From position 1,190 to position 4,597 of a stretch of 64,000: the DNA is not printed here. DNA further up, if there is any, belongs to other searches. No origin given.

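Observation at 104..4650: Compact type II-C locus (1035-aa Cas9) with a confidently placed tracrRNA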

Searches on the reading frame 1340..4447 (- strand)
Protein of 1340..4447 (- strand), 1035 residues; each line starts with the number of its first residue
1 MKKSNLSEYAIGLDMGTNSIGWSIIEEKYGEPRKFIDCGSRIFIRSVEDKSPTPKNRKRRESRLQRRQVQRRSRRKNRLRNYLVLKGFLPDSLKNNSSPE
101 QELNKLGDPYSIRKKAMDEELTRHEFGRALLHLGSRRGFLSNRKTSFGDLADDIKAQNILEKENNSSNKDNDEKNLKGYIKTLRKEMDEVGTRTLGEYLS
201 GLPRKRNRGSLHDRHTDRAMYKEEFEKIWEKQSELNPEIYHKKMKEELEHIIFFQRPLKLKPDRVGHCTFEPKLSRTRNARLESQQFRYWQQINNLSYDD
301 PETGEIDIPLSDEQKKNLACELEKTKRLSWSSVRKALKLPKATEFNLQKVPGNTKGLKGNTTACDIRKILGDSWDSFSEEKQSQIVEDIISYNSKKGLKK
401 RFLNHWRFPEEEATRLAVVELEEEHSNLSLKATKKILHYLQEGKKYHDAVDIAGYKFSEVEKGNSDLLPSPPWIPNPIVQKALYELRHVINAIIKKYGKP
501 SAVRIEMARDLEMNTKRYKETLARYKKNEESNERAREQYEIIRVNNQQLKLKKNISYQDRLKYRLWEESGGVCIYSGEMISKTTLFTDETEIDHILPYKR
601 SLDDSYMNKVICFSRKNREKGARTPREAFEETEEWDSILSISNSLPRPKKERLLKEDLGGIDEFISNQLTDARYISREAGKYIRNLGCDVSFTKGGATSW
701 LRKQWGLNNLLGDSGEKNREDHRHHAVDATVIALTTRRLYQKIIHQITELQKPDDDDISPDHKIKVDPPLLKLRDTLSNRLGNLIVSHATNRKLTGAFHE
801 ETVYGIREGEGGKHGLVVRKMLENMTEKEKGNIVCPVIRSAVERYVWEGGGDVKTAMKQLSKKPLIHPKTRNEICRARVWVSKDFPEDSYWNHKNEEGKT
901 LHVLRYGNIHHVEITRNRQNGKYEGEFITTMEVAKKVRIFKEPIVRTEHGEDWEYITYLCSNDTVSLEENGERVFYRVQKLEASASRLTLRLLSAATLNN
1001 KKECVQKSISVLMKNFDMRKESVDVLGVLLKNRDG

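Call 3: search_protein_families(library=pfam, proteins=[window:1340-4447:-])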
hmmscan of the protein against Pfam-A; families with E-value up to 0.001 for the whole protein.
window:1340-4447:- (1035 aa): 4 families
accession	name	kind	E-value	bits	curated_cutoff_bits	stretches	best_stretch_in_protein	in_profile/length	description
PF13395.12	HNH_4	-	1.8e-20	73.1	22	1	573-625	1-53/54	HNH endonuclease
PF18541.7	RuvC_III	-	3.6e-18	66.6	26.2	1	662-794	4-178/179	RuvC endonuclease subdomain 3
PF18470.6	Cas9_a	-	3.3e-08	33.9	26.9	1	263-421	5-139/221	Cas9 alpha-helical lobe domain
PF14239.11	RRXRR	-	0.00073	19.9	25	0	4-101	47-134/174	RRXRR protein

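Call 4: search_protein_families(library=ncbifam, proteins=[window:1340-4447:-])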
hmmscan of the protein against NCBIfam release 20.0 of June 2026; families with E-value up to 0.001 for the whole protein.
window:1340-4447:- (1035 aa): 2 families
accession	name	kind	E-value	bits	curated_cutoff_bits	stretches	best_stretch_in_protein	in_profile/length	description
TIGR01865.2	cas_Csn1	equivalog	5.4e-196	654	100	1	9-1027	1-1069/1070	type II CRISPR RNA-guided endonuclease Cas9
NF049971.1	CRISPR_Cas9d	exception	2.8e-46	158.6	375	2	474-991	461-965/986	type II CRISPR RNA-guided endonuclease Cas9d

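Call 10: find_encoding_contigs(protein=window:1340-4447:-, flank=10000, max_places=10)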
Protein window:1340-4447:- (1035 aa): no gene with exactly this product is on record in the collection.

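Call 20: find_homologous_proteins(query=window:1340-4447:-, max_evalue=1e-30)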
Query window:1340-4447:- (1035 aa): 2389 proteins with E <= 1e-30 among 8000 candidates; the best 120 are listed.
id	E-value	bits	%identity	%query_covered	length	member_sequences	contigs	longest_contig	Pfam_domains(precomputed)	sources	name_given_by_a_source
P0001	0.0e+0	2353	100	100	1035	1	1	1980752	PF13395.13,PF18470.7,PF18541.8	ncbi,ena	-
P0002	0.0e+0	1576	68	99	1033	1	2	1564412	PF13395.13,PF18470.7,PF18541.8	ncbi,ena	-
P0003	0.0e+0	1559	67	99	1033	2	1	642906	PF13395.13,PF18470.7,PF18541.8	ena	-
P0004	0.0e+0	1537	66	100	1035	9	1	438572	PF13395.13,PF18470.7,PF18541.8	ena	-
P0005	0.0e+0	1537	67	99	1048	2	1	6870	PF13395.13,PF18470.7,PF18541.8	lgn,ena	-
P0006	0.0e+0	1531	66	99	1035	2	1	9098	PF13395.13,PF18470.7,PF18541.8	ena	-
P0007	0.0e+0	1530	66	100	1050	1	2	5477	PF13395.13,PF18470.7,PF18541.8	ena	-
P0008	0.0e+0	1528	65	99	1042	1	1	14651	PF13395.13,PF18470.7,PF18541.8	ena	-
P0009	0.0e+0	1525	66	100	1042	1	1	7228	PF13395.13,PF18470.7,PF18541.8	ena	-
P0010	0.0e+0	1524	66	99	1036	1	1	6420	PF13395.13,PF18470.7,PF18541.8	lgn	-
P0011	0.0e+0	1521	66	100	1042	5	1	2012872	PF13395.13,PF18470.7,PF18541.8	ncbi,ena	-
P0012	0.0e+0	1515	66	99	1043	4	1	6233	PF13395.13,PF18470.7,PF18541.8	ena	-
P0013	0.0e+0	1499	65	99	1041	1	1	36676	PF13395.13,PF18470.7,PF18541.8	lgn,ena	-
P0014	0.0e+0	1497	65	99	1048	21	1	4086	PF13395.13,PF18470.7,PF18541.8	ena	-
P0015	0.0e+0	1495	66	99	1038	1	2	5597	PF13395.13,PF18470.7,PF18541.8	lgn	-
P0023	0.0e+0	1461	64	99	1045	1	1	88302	PF13395.13,PF18470.7,PF18541.8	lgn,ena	-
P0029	0.0e+0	1276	57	100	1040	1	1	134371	PF13395.13,PF18470.7,PF18541.8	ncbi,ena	-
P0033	0.0e+0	1221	55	100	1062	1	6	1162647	PF13395.13,PF18470.7,PF18541.8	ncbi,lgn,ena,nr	ncbi:MAG: type II CRISPR RNA-guided endonuclease Cas9 [Candidatus Mycalebacterium zealandia]|nr:MAG:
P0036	0.0e+0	1180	53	99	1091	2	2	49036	PF13395.13,PF18470.7,PF18541.8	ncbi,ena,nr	ncbi:MAG: type II CRISPR RNA-guided endonuclease Cas9 [Candidatus Dadabacteria bacterium]|nr:type II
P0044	3.8e-271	921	46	98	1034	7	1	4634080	PF13395.13,PF18470.7,PF18541.8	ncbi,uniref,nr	ncbi:type II CRISPR RNA-guided endonuclease Cas9 [Methylomonas montana]|uniref:type II CRISPR RNA-gu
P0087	4.5e-259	881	44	100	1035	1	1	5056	PF13395.13,PF18470.7,PF18541.8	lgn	-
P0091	1.0e-257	876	45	97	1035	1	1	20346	PF13395.13,PF18470.7,PF18541.8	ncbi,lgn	-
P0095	6.7e-257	873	45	99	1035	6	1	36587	PF13395.13,PF18470.7,PF18541.8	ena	-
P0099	3.4e-256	871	45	99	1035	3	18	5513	PF13395.13,PF18470.7,PF22702.3,PF18541.8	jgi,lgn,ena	-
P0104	2.8e-255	868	42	99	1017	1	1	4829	PF13395.13,PF18470.7,PF18541.8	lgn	-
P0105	2.8e-255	868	44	98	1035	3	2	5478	PF13395.13,PF18470.7,PF18541.8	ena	-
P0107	4.7e-255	867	43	99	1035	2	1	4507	PF13395.13,PF18470.7,PF18541.8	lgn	-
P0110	7.4e-255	867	44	99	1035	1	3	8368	PF13395.13,PF18470.7,PF18541.8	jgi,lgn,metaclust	metaclust:\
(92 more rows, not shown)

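Call 21: search_solved_structures(query=window:1340-4447:-, max_evalue=0.00001)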
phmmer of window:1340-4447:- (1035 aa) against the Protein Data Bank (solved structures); distinct sequences matched with E-value up to 0.00001: 68 (the best 60 are shown).
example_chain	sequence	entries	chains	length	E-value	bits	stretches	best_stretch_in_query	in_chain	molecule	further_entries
9ar4_A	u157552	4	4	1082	4.1e-78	266.7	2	424-874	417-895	CRISPR-associated endonuclease Cas9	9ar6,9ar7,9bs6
8jtj_A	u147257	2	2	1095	4.3e-75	256.7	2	425-744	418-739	CRISPR-associated endonuclease Cas9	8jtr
8uza_A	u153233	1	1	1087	1.2e-74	255.2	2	425-744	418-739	CRISPR-associated endonuclease Cas9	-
8uzb_A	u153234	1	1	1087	4.5e-73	250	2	426-743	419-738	CRISPR-associated endonuclease Cas9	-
6jdq_A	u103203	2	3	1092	2.1e-66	227.9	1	3-746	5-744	CRISPR-associated endonuclease Cas9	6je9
8ja0_A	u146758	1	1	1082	2.1e-66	227.9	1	3-746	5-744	CRISPR-associated endonuclease Cas9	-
6kc8_A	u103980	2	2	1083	2.1e-66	227.9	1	3-746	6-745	CRISPR-associated endonuclease Cas9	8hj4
6jdv_A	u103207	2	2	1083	4.3e-65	223.5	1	3-746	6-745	CRISPR-associated endonuclease Cas9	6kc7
6je4_A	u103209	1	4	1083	4.5e-64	220.2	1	3-746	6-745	CRISPR-associated endonuclease Cas9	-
6je3_A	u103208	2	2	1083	1.4e-63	218.6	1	4-746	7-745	CRISPR-associated endonuclease Cas9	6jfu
21dz_A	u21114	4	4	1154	1.2e-61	212.2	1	9-743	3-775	CRISPR-associated endonuclease Cas9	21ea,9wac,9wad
8hnt_A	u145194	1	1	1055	5.7e-57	196.7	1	3-745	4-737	CRISPR-associated endonuclease Cas9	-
8hnw_A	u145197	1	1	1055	1.2e-55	192.3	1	3-745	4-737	CRISPR-associated endonuclease Cas9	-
8hnv_A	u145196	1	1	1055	1.1e-54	189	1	3-745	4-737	CRISPR-associated endonuclease Cas9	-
8x5v_A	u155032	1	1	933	4.7e-40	140.7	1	9-507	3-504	BlCas9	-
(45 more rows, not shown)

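Call 22: find_encoding_contigs(protein=P0001, flank=10000, max_places=3)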
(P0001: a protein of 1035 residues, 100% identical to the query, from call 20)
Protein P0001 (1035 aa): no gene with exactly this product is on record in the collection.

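Call 23: find_encoding_contigs(protein=P0002, flank=6000, max_places=3)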
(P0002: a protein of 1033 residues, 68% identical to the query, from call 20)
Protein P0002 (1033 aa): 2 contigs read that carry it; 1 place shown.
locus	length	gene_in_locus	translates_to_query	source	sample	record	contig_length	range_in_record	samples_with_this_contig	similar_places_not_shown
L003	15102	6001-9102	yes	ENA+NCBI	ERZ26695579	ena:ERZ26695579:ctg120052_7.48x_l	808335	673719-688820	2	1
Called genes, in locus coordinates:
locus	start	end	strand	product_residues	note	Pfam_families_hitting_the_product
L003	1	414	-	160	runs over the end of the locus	PF09723:Zn_ribbon_8 (faint)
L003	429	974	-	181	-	PF09723:Zn_ribbon_8 (faint)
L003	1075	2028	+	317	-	PF00929:RNase_T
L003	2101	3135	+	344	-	PF08240:ADH_N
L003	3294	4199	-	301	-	PF03193:RsgA_GTPase (faint), PF00009:GTP_EFTU, PF00350:Dynamin_N (faint), PF01926:MMR_HSR1, PF02421:FeoB_N, PF04548:AIG1 (weak), PF10662:PduV-EutP, PF07650:KH_2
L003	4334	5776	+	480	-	PF00875:DNA_photolyase, PF03441:FAD_binding_7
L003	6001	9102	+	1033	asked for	PF18470:Cas9_a, PF13395:HNH_4, PF18541:RuvC_III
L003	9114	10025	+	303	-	PF01867:Cas_Cas1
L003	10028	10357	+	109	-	PF20803:PaaX_M (weak), PF09827:CRISPR_Cas2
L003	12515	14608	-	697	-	PF01935:DUF87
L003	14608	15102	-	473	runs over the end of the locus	PF13289:SIR2_2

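Call 26: find_related_loci(query=window:1340-4447:-, collection=metagenome_contigs, flank=4000)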
Query window:1340-4447:- (1035 aa) in metagenome_contigs; peptide patterns used: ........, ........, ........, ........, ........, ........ (x = any residue, [..] = any of these).
225 stretches matched a pattern; 2 encode a relative of the query (tblastn E <= 1e-3); 2 distinct loci.
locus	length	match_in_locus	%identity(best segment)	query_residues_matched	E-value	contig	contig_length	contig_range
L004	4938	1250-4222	33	1-991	3e-147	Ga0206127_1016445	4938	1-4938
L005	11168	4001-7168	32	7-1034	2e-128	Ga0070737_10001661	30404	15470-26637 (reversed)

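Call 28: find_encoding_contigs(protein=P0003, flank=4000, max_places=1)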
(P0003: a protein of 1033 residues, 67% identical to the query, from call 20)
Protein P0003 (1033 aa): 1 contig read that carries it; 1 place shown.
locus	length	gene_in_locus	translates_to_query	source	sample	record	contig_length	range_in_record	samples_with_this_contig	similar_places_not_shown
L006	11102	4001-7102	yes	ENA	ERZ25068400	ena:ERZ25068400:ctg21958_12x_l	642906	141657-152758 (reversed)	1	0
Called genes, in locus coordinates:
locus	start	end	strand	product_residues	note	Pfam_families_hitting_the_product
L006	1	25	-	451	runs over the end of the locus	PF13749:HATPase_c_4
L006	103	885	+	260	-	PF00378:ECH_1, PF16113:ECH_2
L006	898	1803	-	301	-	PF00009:GTP_EFTU (weak), PF00350:Dynamin_N (faint), PF01926:MMR_HSR1, PF02421:FeoB_N, PF04548:AIG1 (weak), PF10662:PduV-EutP (faint), PF07650:KH_2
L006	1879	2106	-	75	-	-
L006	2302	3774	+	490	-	PF00875:DNA_photolyase, PF03441:FAD_binding_7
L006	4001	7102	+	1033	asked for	PF18470:Cas9_a, PF13395:HNH_4, PF18541:RuvC_III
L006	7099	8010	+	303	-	PF01867:Cas_Cas1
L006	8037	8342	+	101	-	PF09827:CRISPR_Cas2, PF20803:PaaX_M (weak)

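Call 29: find_encoding_contigs(protein=P0004, flank=4000, max_places=1)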
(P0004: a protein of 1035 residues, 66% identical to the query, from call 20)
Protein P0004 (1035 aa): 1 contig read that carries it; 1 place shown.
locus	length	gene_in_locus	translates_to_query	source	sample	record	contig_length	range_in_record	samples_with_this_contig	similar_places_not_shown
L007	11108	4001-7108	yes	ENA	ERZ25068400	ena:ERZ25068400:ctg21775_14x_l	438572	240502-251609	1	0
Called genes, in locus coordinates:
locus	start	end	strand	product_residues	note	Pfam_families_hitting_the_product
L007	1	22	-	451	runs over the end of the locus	PF13749:HATPase_c_4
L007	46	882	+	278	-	PF00378:ECH_1, PF16113:ECH_2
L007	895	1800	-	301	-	PF00009:GTP_EFTU (weak), PF00350:Dynamin_N (faint), PF01926:MMR_HSR1, PF02421:FeoB_N, PF04548:AIG1 (weak), PF10662:PduV-EutP (faint), PF07650:KH_2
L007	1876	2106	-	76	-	-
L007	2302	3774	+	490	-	PF00875:DNA_photolyase, PF03441:FAD_binding_7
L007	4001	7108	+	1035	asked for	PF18470:Cas9_a, PF13395:HNH_4, PF18541:RuvC_III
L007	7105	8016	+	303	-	PF01867:Cas_Cas1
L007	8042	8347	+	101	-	PF09827:CRISPR_Cas2, PF20803:PaaX_M (weak)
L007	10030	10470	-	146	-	PF02086:MethyltransfD12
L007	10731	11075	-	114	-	PF01909:NTP_transf_2, PF18765:Polbeta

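Call 30: find_encoding_contigs(protein=P0011, flank=4000, max_places=1)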
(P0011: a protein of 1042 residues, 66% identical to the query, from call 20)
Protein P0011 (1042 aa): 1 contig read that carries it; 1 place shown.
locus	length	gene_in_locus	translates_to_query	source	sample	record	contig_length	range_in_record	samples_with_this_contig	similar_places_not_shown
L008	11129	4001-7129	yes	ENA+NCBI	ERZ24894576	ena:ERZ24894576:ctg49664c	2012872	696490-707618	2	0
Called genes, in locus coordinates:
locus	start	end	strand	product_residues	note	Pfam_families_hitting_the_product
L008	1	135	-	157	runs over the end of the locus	PF05014:Nuc_deoxyrib_tr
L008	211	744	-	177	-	PF01451:LMWPc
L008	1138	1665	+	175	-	PF03693:ParD_antitoxin (weak), PF01909:NTP_transf_2, PF18765:Polbeta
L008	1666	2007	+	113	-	PF01934:HepT-like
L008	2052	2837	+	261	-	PF00378:ECH_1, PF16113:ECH_2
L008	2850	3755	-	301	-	PF03193:RsgA_GTPase (faint), PF00009:GTP_EFTU, PF00350:Dynamin_N (faint), PF01926:MMR_HSR1, PF02421:FeoB_N, PF04548:AIG1, PF10662:PduV-EutP, PF07650:KH_2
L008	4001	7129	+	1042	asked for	PF18470:Cas9_a, PF13395:HNH_4, PF18541:RuvC_III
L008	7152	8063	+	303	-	PF01867:Cas_Cas1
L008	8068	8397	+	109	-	PF20803:PaaX_M (weak), PF09827:CRISPR_Cas2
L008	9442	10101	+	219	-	-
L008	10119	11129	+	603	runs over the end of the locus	-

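Call 31: find_encoding_contigs(protein=P0023, flank=4000, max_places=1)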
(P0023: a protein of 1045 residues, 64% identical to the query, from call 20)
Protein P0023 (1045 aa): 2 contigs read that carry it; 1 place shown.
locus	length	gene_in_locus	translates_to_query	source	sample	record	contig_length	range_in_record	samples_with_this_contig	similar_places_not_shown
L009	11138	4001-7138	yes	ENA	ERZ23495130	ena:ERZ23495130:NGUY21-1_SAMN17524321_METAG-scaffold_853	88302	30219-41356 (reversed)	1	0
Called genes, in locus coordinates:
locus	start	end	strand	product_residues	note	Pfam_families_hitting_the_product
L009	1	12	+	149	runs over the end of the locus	PF03693:ParD_antitoxin (weak), PF01909:NTP_transf_2, PF18765:Polbeta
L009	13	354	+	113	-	PF01934:HepT-like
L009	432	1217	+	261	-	PF00378:ECH_1, PF16113:ECH_2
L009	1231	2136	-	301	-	PF03193:RsgA_GTPase (faint), PF00009:GTP_EFTU, PF00350:Dynamin_N (faint), PF01926:MMR_HSR1, PF02421:FeoB_N, PF04548:AIG1, PF10662:PduV-EutP, PF07650:KH_2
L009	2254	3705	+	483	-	PF00875:DNA_photolyase, PF03441:FAD_binding_7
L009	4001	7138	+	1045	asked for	PF18470:Cas9_a, PF13395:HNH_4, PF18541:RuvC_III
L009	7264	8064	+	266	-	PF01867:Cas_Cas1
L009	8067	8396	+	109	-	PF20803:PaaX_M (weak), PF09827:CRISPR_Cas2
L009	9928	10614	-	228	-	PF14103:DUF4276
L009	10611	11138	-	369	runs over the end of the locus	PF02463:SMC_N, PF11398:DUF2813 (faint), PF13175:AAA_15, PF13476:AAA_23 (weak), PF13304:AAA_21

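Call 35: find_encoding_contigs(protein=P0029, flank=4000, max_places=1)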
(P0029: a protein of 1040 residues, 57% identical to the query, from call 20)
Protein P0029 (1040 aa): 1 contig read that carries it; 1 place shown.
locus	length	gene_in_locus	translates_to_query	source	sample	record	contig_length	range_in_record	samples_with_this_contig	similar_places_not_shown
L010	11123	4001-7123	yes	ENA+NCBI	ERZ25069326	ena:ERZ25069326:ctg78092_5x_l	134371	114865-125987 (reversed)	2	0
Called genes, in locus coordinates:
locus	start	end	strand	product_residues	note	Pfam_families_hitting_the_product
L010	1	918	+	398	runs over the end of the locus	PF00155:Aminotran_1_2, PF01041:DegT_DnrJ_EryC1 (weak)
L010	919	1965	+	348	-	PF13433:Peripla_BP_5 (faint), PF13458:Peripla_BP_6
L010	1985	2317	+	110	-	PF02423:OCD_Mu_crystall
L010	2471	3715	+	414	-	PF08240:ADH_N, PF16912:Glu_dehyd_C (faint), PF00107:ADH_zinc_N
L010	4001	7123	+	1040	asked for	PF18470:Cas9_a, PF13395:HNH_4, PF18541:RuvC_III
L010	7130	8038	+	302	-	PF01867:Cas_Cas1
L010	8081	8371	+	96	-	PF09827:CRISPR_Cas2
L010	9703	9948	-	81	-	-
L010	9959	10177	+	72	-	-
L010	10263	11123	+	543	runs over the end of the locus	PF03092:BT1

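Call 36: find_encoding_contigs(protein=P0033, flank=4000, max_places=1)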
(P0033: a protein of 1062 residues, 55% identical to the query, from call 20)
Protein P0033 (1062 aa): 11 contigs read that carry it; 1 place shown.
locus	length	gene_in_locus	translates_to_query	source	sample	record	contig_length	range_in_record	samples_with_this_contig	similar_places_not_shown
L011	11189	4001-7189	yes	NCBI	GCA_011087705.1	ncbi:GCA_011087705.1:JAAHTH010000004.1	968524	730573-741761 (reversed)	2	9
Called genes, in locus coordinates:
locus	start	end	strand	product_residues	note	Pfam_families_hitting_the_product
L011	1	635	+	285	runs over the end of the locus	PF01048:PNP_UDP_1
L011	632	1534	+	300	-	PF00294:PfkB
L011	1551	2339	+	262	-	PF12895:ANAPC3 (faint), PF13424:TPR_12 (faint), PF23914:TPR_CcmH_CycH (faint), PF07719:TPR_2 (faint), PF13374:TPR_10 (faint), PF13428:TPR_14 (faint), PF00515:TPR_1 (weak), PF14559:TPR_19, +8 more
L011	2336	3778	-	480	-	PF00171:Aldedh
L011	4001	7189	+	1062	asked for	PF18470:Cas9_a, PF13395:HNH_4, PF18541:RuvC_III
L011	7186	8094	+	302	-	PF01867:Cas_Cas1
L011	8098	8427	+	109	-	PF20803:PaaX_M (weak), PF09827:CRISPR_Cas2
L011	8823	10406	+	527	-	PF03092:BT1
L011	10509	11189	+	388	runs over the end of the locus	PF12704:MacB_PCD, PF02687:FtsX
